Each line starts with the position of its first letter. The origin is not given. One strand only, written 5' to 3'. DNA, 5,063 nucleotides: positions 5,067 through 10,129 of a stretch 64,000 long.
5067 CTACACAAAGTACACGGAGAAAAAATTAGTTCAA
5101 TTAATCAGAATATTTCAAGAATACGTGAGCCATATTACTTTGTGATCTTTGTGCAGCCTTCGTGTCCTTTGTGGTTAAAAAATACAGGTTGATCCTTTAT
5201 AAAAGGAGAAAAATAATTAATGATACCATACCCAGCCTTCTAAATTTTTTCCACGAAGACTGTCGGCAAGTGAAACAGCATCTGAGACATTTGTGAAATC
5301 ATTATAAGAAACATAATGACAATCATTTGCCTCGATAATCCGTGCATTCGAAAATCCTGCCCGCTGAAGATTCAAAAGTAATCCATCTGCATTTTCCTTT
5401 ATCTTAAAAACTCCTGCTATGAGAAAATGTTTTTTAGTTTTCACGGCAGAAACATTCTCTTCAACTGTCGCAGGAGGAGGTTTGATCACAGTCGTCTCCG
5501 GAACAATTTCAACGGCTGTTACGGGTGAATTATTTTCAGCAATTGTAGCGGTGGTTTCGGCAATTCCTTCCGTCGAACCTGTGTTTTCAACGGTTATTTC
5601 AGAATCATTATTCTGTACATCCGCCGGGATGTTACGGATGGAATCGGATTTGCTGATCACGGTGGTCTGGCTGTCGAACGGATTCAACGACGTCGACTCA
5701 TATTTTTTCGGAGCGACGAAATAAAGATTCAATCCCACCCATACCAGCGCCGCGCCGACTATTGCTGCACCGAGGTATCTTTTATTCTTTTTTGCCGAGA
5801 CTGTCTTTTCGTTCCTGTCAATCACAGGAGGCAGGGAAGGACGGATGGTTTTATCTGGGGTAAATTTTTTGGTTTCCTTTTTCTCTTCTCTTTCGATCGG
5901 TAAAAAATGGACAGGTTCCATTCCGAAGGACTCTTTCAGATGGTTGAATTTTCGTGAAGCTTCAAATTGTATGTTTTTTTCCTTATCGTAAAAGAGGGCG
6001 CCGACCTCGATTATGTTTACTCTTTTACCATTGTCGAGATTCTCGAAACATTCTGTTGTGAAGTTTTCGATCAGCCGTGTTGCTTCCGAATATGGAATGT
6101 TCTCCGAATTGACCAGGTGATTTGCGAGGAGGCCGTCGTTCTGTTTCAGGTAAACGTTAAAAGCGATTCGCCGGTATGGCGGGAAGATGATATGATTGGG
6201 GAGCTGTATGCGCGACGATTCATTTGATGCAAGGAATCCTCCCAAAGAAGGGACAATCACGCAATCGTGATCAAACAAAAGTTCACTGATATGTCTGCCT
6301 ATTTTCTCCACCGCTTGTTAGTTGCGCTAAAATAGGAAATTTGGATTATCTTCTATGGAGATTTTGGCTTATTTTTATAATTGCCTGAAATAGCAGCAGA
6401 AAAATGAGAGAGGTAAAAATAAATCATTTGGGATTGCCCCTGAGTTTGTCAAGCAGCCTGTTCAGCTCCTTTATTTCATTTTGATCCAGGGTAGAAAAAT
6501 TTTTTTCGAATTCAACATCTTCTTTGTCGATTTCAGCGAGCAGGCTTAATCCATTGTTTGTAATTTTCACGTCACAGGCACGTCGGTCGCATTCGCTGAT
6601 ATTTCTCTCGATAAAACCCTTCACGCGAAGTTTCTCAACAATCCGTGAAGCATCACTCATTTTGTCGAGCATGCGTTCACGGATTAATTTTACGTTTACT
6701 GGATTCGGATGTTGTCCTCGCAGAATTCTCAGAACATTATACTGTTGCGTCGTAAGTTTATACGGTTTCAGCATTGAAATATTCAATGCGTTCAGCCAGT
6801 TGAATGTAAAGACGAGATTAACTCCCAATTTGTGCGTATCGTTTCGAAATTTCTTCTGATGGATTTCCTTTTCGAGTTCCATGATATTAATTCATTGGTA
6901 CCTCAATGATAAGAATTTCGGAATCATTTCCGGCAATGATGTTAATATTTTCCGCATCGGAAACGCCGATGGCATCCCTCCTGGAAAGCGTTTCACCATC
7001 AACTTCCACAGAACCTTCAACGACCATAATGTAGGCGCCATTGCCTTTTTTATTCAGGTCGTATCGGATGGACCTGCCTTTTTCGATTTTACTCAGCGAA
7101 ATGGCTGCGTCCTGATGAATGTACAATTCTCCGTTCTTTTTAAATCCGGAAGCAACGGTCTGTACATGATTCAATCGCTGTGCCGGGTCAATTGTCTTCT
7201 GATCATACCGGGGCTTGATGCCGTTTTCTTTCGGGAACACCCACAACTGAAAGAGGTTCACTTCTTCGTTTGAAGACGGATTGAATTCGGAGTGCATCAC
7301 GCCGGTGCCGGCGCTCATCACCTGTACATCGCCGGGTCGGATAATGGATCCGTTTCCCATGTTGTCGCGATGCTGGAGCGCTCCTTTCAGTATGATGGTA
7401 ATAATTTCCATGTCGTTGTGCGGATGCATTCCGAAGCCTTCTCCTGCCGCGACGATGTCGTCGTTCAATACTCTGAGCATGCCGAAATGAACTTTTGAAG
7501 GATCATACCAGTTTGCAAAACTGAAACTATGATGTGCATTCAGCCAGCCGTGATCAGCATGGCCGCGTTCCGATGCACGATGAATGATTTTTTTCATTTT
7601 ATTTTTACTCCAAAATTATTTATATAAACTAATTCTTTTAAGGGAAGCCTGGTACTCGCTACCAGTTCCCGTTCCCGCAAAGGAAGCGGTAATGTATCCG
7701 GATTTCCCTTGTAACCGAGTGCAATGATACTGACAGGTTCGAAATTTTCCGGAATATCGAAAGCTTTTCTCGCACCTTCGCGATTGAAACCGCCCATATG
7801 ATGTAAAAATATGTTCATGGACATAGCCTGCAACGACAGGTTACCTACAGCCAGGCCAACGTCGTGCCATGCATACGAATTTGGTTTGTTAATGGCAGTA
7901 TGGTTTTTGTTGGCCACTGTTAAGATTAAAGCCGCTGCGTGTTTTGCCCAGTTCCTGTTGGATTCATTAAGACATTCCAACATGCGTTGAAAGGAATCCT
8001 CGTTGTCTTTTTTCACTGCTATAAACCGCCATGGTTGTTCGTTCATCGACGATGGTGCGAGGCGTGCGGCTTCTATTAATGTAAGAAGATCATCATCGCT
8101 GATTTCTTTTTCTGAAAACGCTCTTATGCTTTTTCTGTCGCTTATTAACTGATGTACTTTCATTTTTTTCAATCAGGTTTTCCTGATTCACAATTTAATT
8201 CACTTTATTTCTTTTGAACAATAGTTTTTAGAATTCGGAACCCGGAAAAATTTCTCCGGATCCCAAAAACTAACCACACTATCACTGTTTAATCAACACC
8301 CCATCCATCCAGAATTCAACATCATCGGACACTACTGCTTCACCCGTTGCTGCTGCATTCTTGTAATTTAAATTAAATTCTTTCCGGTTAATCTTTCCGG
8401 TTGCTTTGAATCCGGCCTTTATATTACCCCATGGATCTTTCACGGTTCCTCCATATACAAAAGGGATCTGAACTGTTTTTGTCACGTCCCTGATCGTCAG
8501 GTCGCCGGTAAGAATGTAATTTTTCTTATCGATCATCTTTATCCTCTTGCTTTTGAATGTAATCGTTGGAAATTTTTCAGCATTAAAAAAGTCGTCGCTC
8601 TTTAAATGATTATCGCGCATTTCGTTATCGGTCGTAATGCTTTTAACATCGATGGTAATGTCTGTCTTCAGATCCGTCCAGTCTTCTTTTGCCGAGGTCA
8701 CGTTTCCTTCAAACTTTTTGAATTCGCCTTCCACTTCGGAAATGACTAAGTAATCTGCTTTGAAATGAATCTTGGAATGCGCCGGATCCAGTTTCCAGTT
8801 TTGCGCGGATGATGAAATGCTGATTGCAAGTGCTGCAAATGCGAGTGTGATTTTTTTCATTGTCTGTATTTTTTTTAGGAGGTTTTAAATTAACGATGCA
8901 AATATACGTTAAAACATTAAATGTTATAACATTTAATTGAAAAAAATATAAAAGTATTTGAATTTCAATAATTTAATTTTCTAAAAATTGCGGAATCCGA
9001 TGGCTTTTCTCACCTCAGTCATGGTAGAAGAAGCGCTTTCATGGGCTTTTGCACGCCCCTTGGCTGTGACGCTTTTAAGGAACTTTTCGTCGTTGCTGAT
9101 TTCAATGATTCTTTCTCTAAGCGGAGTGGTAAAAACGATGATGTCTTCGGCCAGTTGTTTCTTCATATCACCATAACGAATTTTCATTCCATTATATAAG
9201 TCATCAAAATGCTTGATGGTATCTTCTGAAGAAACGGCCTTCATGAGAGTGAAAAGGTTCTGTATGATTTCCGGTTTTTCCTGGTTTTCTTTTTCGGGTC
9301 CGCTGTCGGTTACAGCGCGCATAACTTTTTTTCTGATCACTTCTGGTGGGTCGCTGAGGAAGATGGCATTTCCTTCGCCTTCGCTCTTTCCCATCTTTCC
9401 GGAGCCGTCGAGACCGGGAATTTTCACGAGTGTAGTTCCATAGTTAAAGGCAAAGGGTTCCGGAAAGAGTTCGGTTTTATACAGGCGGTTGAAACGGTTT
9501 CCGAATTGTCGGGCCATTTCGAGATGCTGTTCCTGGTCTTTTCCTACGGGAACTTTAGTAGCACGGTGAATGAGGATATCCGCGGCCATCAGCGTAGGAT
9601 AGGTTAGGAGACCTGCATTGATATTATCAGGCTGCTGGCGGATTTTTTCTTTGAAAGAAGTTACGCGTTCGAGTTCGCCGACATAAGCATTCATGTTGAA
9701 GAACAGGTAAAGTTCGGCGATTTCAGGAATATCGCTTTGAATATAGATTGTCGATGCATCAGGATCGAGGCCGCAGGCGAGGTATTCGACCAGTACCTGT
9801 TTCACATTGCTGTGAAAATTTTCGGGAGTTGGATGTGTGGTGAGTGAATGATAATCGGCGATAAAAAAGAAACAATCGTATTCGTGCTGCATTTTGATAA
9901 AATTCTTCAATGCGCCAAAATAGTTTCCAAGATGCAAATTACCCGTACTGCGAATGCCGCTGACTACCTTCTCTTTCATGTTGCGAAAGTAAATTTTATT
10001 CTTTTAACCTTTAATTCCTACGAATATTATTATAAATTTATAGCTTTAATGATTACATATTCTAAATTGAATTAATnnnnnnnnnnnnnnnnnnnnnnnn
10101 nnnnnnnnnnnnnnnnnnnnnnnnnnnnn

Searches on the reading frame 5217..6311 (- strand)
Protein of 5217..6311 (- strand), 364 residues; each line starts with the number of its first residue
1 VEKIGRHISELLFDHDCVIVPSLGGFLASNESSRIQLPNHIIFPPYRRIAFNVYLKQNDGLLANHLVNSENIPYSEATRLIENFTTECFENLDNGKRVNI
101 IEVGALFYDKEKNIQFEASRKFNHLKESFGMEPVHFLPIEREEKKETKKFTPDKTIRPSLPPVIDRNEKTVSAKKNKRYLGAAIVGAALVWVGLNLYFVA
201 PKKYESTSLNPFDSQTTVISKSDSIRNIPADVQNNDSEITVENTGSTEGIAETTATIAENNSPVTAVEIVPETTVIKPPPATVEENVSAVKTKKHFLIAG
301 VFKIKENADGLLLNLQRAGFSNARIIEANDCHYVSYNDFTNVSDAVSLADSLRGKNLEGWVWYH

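Call 58: search_protein_families(library=pfam, proteins=[window:5217-6311:-], max_evalue=0.0001)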
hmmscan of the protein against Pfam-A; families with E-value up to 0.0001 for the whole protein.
window:5217-6311:- (364 aa): 2 families
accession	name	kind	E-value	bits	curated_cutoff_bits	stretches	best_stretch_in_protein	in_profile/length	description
PF18174.6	HU-CCDC81_bac_1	-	7.9e-22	77.4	26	1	1-59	1-59/59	CCDC81-like prokaryotic HU domain 1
PF18175.6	HU-CCDC81_bac_2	-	1.7e-17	63.5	35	1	60-129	1-70/70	CCDC81-like prokaryotic HU domain 2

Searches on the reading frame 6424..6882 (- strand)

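Call 58: search_protein_families(library=pfam, proteins=[window:6424-6882:-], max_evalue=0.0001)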
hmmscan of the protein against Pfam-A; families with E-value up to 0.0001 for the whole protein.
window:6424-6882:- (152 aa): 3 families
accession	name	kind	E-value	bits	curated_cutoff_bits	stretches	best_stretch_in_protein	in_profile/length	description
PF12802.13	MarR_2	-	4.9e-08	33.5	27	1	43-102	3-61/61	MarR family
PF01047.28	MarR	-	4.4e-06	26.9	24.6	1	43-102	1-58/59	MarR family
PF22381.2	Staph_reg_Sar_Rot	-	7.5e-05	23.2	27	0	37-118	6-85/85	Transcriptional regulator SarA/Rot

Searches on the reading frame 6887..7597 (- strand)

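Call 58: search_protein_families(library=pfam, proteins=[window:6887-7597:-], max_evalue=0.0001)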
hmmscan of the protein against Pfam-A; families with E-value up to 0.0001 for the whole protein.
window:6887-7597:- (236 aa): 3 families
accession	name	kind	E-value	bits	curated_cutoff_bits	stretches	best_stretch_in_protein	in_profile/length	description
PF02678.22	Pirin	-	1.5e-35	121.9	26.1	1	11-120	8-108/108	Pirin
PF17954.7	Pirin_C_2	-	2.8e-24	85.6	22.9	1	148-233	2-86/86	Quercetinase C-terminal cupin domain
PF07883.17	Cupin_2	-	4.8e-05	23.4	27.2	0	49-115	5-66/70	Cupin domain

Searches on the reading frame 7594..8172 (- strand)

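Call 58: search_protein_families(library=pfam, proteins=[window:7594-8172:-], max_evalue=0.0001)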
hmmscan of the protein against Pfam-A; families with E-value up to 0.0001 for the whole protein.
window:7594-8172:- (192 aa): 2 families
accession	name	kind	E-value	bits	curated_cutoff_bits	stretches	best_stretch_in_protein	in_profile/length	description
PF00881.29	Nitroreductase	-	4.9e-24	85.8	23.5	1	10-154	1-167/167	Nitroreductase family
PF14512.11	TM1586_NiRdase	-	4.8e-12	46.4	27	1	30-58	161-189/215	Putative TM nitroreductase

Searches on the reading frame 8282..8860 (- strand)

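Call 58: search_protein_families(library=pfam, proteins=[window:8282-8860:-], max_evalue=0.0001)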
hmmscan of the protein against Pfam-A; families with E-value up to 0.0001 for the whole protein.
window:8282-8860:- (192 aa): 1 family
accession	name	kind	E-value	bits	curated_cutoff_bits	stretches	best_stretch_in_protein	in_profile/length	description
PF04264.18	YceI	-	1.2e-46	159.2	23.7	1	22-185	1-146/150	YceI-like domain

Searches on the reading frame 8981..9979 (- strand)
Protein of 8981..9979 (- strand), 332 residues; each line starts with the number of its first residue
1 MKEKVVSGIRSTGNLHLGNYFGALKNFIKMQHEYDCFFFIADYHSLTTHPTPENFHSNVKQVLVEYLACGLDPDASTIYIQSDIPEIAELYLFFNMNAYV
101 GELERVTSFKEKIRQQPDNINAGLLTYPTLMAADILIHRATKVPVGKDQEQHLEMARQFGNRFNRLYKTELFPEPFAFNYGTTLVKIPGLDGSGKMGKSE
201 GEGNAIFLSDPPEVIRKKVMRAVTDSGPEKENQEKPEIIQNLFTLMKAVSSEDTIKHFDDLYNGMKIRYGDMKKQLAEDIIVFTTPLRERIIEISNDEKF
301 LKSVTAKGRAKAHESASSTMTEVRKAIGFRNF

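Call 58: search_protein_families(library=pfam, proteins=[window:8981-9979:-], max_evalue=0.0001)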
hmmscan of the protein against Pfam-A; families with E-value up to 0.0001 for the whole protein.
window:8981-9979:- (332 aa): 1 family
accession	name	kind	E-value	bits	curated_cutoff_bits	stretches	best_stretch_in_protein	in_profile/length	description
PF00579.31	tRNA-synt_1b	-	3.7e-66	223.9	21.1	1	4-281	7-288/292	tRNA synthetases class I (W and Y)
